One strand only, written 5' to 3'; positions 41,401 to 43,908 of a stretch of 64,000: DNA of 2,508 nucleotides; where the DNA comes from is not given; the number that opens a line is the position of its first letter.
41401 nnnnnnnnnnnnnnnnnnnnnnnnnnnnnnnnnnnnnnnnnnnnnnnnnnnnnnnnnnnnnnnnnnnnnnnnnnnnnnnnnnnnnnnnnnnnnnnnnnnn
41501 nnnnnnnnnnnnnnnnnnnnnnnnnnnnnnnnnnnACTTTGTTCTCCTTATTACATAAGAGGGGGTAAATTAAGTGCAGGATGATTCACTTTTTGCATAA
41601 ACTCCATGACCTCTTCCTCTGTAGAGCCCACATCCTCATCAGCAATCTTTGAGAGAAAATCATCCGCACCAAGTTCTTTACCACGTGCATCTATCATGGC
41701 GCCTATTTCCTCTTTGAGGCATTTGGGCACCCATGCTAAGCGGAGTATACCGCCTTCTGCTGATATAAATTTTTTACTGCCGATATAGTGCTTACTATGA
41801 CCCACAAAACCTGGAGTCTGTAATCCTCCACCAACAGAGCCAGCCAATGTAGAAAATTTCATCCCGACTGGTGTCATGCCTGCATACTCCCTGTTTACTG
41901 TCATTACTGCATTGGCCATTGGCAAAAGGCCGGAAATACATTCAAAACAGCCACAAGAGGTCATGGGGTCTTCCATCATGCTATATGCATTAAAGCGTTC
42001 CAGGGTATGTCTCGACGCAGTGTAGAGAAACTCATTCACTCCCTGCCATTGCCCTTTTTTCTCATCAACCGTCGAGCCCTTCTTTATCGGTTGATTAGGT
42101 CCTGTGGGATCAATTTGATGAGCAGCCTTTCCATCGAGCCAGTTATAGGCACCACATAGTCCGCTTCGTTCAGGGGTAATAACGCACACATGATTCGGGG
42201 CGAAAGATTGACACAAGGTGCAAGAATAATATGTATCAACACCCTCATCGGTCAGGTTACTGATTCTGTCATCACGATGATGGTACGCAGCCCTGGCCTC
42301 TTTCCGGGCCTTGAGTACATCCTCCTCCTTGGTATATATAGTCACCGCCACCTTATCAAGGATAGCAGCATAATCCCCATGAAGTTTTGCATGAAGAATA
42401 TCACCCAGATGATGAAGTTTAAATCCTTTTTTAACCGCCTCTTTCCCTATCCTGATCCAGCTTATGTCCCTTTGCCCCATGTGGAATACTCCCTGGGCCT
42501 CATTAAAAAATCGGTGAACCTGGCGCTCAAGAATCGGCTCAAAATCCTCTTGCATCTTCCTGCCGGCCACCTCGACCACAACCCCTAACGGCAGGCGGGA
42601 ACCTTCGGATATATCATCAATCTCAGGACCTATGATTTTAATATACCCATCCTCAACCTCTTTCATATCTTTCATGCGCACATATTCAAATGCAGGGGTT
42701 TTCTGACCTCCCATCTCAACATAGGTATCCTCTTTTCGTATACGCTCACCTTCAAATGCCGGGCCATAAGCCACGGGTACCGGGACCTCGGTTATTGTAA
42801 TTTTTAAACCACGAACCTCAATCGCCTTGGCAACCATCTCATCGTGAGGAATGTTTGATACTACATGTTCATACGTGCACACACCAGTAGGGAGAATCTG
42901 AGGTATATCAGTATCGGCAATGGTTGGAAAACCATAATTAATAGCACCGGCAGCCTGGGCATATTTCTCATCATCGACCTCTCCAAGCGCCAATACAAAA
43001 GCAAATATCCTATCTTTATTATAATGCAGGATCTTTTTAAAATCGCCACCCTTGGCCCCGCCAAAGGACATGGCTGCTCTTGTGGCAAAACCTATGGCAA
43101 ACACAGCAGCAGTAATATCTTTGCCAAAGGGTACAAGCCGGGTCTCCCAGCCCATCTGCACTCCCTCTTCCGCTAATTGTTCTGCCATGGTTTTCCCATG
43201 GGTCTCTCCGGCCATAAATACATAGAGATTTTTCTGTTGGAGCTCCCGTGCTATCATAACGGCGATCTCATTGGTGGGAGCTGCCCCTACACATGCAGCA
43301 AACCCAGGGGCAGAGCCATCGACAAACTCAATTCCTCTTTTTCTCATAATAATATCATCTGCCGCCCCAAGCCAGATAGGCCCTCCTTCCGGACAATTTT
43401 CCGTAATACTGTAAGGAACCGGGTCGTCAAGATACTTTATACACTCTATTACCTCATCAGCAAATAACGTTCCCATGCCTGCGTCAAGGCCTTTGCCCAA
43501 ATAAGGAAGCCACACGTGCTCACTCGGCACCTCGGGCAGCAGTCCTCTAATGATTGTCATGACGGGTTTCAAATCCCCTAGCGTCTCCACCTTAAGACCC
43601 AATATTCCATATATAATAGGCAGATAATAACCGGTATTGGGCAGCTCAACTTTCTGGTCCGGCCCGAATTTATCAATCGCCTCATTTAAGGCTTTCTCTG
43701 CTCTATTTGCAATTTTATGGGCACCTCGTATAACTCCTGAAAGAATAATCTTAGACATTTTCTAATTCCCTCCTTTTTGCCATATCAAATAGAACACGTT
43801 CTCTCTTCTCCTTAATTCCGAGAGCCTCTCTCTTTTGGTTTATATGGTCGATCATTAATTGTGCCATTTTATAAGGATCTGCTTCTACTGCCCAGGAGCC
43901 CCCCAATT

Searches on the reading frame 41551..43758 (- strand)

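Call 86: search_protein_families(library=pfam, proteins=[window:41551-43758:-], max_evalue=0.00001)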
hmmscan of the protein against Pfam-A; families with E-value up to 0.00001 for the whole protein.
window:41551-43758:- (735 aa): 3 families
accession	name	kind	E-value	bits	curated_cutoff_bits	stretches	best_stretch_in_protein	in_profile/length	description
PF19436.4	ACS_CODH_B_C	-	1.5e-120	401.7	25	1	492-735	1-245/245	ACS/CODH beta subunit C-terminal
PF03598.20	CdhC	-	4.1e-68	228.6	24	1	327-481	1-155/155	CO dehydrogenase/acetyl-CoA synthase complex beta subunit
PF18537.6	CODH_A_N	-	8.2e-28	96.7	32.2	1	21-110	1-83/83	Carbon monoxide dehydrogenase subunit alpha N-terminal domain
